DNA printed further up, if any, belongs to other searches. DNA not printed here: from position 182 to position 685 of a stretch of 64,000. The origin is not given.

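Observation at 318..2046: Duplicated AbrB/MazE-like cassette with a perfect 20-bp palindromic operator in its leader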

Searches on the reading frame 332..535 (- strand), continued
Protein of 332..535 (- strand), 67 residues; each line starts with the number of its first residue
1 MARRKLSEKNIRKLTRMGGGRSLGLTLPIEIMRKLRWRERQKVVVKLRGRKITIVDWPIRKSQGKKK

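Call 40: search_protein_families(library=pfam, alignment_id=A4, max_evalue=0.001)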
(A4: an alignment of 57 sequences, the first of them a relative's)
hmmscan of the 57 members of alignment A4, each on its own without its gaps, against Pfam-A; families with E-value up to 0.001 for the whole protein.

A. member 1, L001:2436-2912:+ (159 aa): 1 family
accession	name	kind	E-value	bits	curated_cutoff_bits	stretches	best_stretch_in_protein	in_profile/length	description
PF03473.23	MOSC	-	1.5e-09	38.4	22.7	1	54-153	10-119/120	MOSC domain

B. families by the number of members that match (of 57 scanned): 62 families (the first 25 are shown)
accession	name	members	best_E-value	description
PF01936.24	NYN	3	2.8e-14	NYN domain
PF07690.21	MFS_1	2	7.5e-31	Major Facilitator Superfamily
PF00391.29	PEP-utilizers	2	1.2e-28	PEP-utilising enzyme, mobile domain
PF07517.20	SecA_DEAD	1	9.4e-123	SecA DEAD-like domain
PF01326.24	PPDK_N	1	1.3e-113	Pyruvate phosphate dikinase, AMP/ATP-binding domain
PF21090.3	P-loop_SecA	1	4.3e-83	SecA P-loop domain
PF00574.28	CLP_protease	1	1.5e-80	Clp protease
PF06415.18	iPGM_N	1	3.5e-80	BPG-independent PGAM N-terminus (iPGM_N)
PF01676.23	Metalloenzyme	1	4.2e-75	Metalloenzyme superfamily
PF07516.18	SecA_SW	1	2.8e-64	SecA Wing and Scaffold domain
PF02896.24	PEP-utilizers_C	1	3.8e-55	PEP-utilising enzyme, PEP-binding domain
PF01661.27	Macro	1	5.2e-49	Macro domain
PF01043.26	SecA_PP_bind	1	5.6e-43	SecA preprotein cross-linking domain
PF03721.20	UDPG_MGDP_dh_N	1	5.2e-42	UDP-glucose/GDP-mannose dehydrogenase family, NAD binding domain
PF00984.24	UDPG_MGDP_dh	1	5.4e-30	UDP-glucose/GDP-mannose dehydrogenase family, central domain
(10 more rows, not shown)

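Call 41: search_solved_structures(query=A2, max_evalue=1, show_alignments=2)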
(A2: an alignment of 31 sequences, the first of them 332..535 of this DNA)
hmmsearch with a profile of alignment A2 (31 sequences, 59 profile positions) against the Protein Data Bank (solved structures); distinct sequences matched with E-value up to 1: 3.
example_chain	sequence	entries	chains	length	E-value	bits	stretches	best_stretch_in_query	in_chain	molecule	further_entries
1z0r_A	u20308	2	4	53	0.22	14.7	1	25-58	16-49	Transition state regulatory protein abrB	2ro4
2k1n_A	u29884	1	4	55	0.24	14.6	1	25-58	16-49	AbrB family transcriptional regulator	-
1yfb_A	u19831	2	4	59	0.3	14.3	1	25-58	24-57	Transition state regulatory protein abrB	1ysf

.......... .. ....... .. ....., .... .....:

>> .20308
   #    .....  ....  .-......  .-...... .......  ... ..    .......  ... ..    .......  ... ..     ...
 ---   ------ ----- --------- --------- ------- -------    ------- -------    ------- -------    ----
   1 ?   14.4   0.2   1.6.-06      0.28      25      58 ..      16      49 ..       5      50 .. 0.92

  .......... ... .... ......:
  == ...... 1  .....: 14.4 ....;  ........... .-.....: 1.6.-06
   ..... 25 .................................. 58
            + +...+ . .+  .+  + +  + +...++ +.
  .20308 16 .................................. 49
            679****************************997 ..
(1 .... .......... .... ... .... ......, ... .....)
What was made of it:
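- The best PDB profile hit is the AbrB N-domain (call 41).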

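Call 44: find_encoding_contigs(protein=window:332-535:-, flank=5000, max_places=6)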
Protein window:332-535:- (67 aa): no gene with exactly this product is on record in the collection.

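Call 45: find_encoding_contigs(protein=P0002, flank=4000, max_places=4)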
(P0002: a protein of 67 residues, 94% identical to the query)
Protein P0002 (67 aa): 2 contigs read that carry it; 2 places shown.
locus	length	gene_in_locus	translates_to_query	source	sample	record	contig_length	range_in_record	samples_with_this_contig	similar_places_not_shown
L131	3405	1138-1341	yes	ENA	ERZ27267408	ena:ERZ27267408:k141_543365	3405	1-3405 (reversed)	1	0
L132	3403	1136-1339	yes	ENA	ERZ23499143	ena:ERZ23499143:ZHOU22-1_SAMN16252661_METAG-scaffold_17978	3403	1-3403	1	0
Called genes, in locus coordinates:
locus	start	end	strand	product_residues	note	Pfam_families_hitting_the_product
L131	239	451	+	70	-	-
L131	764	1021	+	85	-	-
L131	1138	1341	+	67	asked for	-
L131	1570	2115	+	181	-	PF00717:Peptidase_S24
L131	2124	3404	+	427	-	?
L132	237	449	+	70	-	-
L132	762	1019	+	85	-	-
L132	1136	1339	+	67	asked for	-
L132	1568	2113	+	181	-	PF00717:Peptidase_S24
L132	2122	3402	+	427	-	?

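Call 46: find_encoding_contigs(protein=P0003, flank=4000, max_places=4)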
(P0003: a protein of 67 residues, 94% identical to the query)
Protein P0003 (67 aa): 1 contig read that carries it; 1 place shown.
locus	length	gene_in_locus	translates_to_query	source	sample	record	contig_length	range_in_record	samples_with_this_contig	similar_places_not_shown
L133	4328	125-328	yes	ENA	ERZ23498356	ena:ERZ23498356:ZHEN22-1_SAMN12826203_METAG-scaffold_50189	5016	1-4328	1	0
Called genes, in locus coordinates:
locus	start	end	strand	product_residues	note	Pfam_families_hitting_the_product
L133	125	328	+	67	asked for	-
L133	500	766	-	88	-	-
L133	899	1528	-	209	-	PF13413:HTH_25, PF09136:Glucodextran_B (weak)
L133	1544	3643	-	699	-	PF17854:FtsK_alpha, PF01580:FtsK_SpoIIIE, PF09397:FtsK_gamma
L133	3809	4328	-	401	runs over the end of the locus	?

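Call 47: find_encoding_contigs(protein=P0004, flank=4000, max_places=4)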
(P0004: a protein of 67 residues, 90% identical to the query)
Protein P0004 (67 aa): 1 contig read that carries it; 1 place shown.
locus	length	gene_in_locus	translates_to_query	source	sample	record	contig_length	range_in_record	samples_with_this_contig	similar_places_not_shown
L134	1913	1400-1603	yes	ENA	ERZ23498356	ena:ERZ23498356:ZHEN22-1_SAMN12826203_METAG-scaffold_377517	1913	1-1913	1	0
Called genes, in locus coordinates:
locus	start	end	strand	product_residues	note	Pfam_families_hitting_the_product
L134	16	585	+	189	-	PF01936:NYN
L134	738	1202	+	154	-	-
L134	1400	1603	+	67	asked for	PF04014:MazE_antitoxin (weak)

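Call 49: search_protein_families(library=pfam, proteins=[P0070, P0038, P0060, P0071, L023:4001-4177:+, L037:4001-4177:+, L045:4001-4183:+, L043:4001-4180:+], max_evalue=0.1)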
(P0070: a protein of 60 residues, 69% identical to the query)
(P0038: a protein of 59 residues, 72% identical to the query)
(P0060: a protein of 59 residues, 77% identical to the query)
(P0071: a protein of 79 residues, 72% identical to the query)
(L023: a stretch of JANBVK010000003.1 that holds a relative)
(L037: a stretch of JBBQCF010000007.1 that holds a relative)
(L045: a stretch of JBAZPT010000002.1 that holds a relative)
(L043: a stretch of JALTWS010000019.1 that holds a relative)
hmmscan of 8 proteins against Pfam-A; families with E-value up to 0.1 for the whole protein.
P0070 (60 aa): 1 family
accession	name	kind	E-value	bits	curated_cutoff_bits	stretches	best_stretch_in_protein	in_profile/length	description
PF04014.23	MazE_antitoxin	-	8.2e-05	22.9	24.7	1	16-54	2-41/48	Antidote-toxin recognition MazE, bacterial antitoxin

P0038 (59 aa): 1 family
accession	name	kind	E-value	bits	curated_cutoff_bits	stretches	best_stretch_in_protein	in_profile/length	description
PF04014.23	MazE_antitoxin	-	4e-07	30.3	24.7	1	19-54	4-40/48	Antidote-toxin recognition MazE, bacterial antitoxin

P0060 (59 aa): 1 family
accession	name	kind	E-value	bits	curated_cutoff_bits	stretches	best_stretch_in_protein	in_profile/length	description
PF04014.23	MazE_antitoxin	-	0.00051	20.4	24.7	1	19-54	4-40/48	Antidote-toxin recognition MazE, bacterial antitoxin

P0071 (79 aa): 1 family
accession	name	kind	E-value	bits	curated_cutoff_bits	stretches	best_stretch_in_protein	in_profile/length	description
PF04014.23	MazE_antitoxin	-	5.7e-06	26.6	24.7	1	15-53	1-40/48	Antidote-toxin recognition MazE, bacterial antitoxin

L023:4001-4177:+ (58 aa): 2 families
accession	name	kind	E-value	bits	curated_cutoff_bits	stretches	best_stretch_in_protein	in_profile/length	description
PF04014.23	MazE_antitoxin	-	0.00039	20.8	24.7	1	16-54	2-41/48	Antidote-toxin recognition MazE, bacterial antitoxin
PF25405.1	PH_30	-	0.082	13.1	27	1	22-47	42-67/120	Kinetoplastid PH-like domain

L037:4001-4177:+ (58 aa): 1 family
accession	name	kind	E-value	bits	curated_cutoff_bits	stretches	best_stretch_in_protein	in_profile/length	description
PF04014.23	MazE_antitoxin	-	8.9e-07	29.2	24.7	1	16-53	2-40/48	Antidote-toxin recognition MazE, bacterial antitoxin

L045:4001-4183:+ (60 aa): 1 family
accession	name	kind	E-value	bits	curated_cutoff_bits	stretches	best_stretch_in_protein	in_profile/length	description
PF04014.23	MazE_antitoxin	-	6.2e-06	26.5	24.7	1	20-56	4-41/48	Antidote-toxin recognition MazE, bacterial antitoxin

L043:4001-4180:+ (59 aa): 1 family
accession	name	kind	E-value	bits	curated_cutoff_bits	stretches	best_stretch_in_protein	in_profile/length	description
PF04014.23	MazE_antitoxin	-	6.9e-06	26.4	24.7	1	20-55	5-41/48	Antidote-toxin recognition MazE, bacterial antitoxin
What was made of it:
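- On AbrB/MazE/SpoVT swapped-hairpin superfamily (Pfam PF04014): Homologues P0038 (30.3), L037 (29.2) and P0071 (26.6) pass (call 49).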

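Call 50: predict_structure(alignment_id=A2)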
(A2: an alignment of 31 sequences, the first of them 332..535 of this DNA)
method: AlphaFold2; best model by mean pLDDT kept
length: 67 residues; sequences in the alignment: 31
mean_pLDDT: 65.0   pTM: 0.39
mean pLDDT of the five models: 65.0, 64.0, 61.0, 60.7, 48.1
residues with pLDDT >= 90: 0; 70-90: 33; 50-70: 20; < 50: 14
segments of 3 or more residues with pLDDT < 50: 1-6, 61-67
pLDDT, mean of each block of 10 residues (from residue 1): 49 59 72 78 78 72 40
secondary structure, 60 per line:
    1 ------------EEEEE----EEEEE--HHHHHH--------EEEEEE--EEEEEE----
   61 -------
elements in order: E13-17 E22-26 H29-34 E43-48 E51-56
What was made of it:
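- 332..535 (-): Copy 1 CDS, 67-aa AbrB/MazE-fold protein. Predicted beta-beta-alpha-beta-beta topology (call 50).
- On AbrB/MazE/SpoVT swapped-hairpin superfamily (Pfam PF04014): The AF2 model has strands at 13-17, 22-26, 43-48 and 51-56 and a helix at 29-34 (call 50).
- The AF2 topology is E13-17, E22-26, H29-34, E43-48, E51-56 (call 50).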

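Call 53: fold_search(model_id=the predicted structure, library=pdb)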
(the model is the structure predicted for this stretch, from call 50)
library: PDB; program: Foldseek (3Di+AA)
matches with E <= 10: 38; with E <= 0.001: 0
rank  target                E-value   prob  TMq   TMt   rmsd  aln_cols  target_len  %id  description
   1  9a4b_A                1.7e-01  0.97  0.47  0.34   2.9        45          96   22  Integrative model of ABRB-ATPE by crosslinking MS and deep learning (released 2024-09-18)
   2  1mvf_D                1.9e-01  0.98  0.51  0.71   2.4        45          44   22  MazE addiction antidote (released 2003-06-10)
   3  1ub4_C                2.3e-01  0.98  0.52  0.47   2.1        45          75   22  crystal structure of MazEF complex (released 2003-05-20)
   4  1yfb_A                2.6e-01  0.94  0.49  0.61   3.0        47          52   26  The solution structure of the N-domain of the transcription factor abrB (released 2005-04-12)
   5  2fy9_MODEL_1_A        3.0e-01  0.77  0.44  0.51   4.5        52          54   23  Solution Structure of the N-Terminal DNA Recognition Domain of the Bacillus Subtilis Transcription-State Regul (released 2006-05-23)
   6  2mrn_MODEL_1_A        3.2e-01  0.91  0.48  0.48   2.7        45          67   22  Structure of truncated EcMazE (released 2015-02-04)
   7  2w1t_B                3.2e-01  0.91  0.46  0.19   3.0        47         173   23  Crystal Structure of B. subtilis SpoVT (released 2008-11-18)
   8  2w1t_A                3.4e-01  0.91  0.46  0.19   3.1        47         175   23  Crystal Structure of B. subtilis SpoVT (released 2008-11-18)
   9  2k1n_MODEL_1_A        5.3e-01  0.80  0.46  0.54   3.0        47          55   23  DNA bound structure of the N-terminal domain of AbrB (released 2008-11-11)
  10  3zvk_H                8.5e-01  0.35  0.38  0.44   4.1        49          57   24  Crystal structure of VapBC2 from Rickettsia felis bound to a DNA fragment from their promoter (released 2011-12-14)
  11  1z0r_MODEL_1_A        1.1e+00  0.63  0.45  0.55   3.1        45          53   22  Solution Structure of the N-terminal DNA Recognition Domain of the Bacillus subtilis Transcription-State Regul (released 2005-03-15)
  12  2mru_MODEL_1_A        1.2e+00  0.66  0.48  0.61   2.6        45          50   22  Structure of truncated EcMazE-DNA complex (released 2015-02-04)
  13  3zvk_E                1.3e+00  0.28  0.38  0.43   3.9        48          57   25  Crystal structure of VapBC2 from Rickettsia felis bound to a DNA fragment from their promoter (released 2011-12-14)
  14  3zvk_G                1.7e+00  0.23  0.39  0.35   3.9        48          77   25  Crystal structure of VapBC2 from Rickettsia felis bound to a DNA fragment from their promoter (released 2011-12-14)
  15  7xi6_A                2.1e+00  0.15  0.36  0.40   4.2        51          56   22  Crystal structure of C56 from pSSVi (released 2023-04-19)
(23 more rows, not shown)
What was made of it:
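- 332..535 (-): Foldseek top hits are AbrB and MazE (call 53).
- On AbrB/MazE/SpoVT swapped-hairpin superfamily (Pfam PF04014): The Foldseek top 12 hits are AbrB, MazE, SpoVT and VapB at probability up to 0.98, with weak E-values because the protein is small (call 53).
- On R-M controller (C) proteins: The fold is AbrB-like (calls 50, 53).
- Closest known: AbrB / Abh / SpoVT N-terminal domains. Same: The predicted beta-beta-alpha-beta-beta topology is the same, and these are the best PDB matches by sequence profile and by fold (calls 41, 53).
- Closest known: MazE and AbrB-type VapB antitoxins. Same: The fold is the same (call 53).
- Foldseek top hits are AbrB, MazE, SpoVT and VapB at probability 0.9-0.98 (call 53). 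AbrB/MazE-fold antitoxins (MazE, AbrB-type VapB) are the nearest structures (call 53).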

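Call 63: search_protein_families(library=ncbifam, proteins=[window:332-535:-, P0038], max_evalue=0.1)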
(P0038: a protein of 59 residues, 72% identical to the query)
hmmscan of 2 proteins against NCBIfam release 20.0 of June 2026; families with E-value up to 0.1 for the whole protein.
window:332-535:- (67 aa): 1 family
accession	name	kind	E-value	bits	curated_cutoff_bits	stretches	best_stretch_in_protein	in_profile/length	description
NF008365.0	PRK11161.1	subfamily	0.036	13.4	228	1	2-56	182-235/250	fumarate/nitrate reduction transcriptional regulator Fnr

P0038 (59 aa): 1 family
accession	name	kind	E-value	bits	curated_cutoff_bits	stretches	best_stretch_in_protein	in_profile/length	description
TIGR01439.1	lp_hng_hel_AbrB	domain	0.018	14.7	28.3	1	23-55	8-41/44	transcriptional regulator, AbrB family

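Call 64: search_protein_families(library=phrogs, proteins=[window:332-535:-, P0038], max_evalue=0.01)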
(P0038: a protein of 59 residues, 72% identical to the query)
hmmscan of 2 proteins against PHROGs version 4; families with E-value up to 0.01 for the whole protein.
window:332-535:- (67 aa): 1 family
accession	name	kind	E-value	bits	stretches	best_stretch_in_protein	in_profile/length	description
phrog_4324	-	unknown function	0.0033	18.6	1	13-54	5-44/89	-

P0038 (59 aa): 2 families
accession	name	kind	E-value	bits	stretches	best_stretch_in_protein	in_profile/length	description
phrog_4324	-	unknown function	2e-05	25.7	1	14-56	6-46/89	-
phrog_2329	-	unknown function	0.0085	17.2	0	17-55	13-54/59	-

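Call 71: find_related_loci(query=A2, collection=viral_contigs, flank=4000)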
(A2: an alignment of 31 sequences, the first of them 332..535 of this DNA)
Query A2 (67 aa) in viral_contigs; peptide patterns used: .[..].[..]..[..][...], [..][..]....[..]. (x = any residue, [..] = any of these).
79 stretches matched a pattern, but none encodes a relative of the query by tblastn (E <= 1e-3).
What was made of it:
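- Closest known: C68. Different: No relative of the present family was found in viral contigs (call 71).
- No relatives in 2.9 million viral contigs (call 71).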
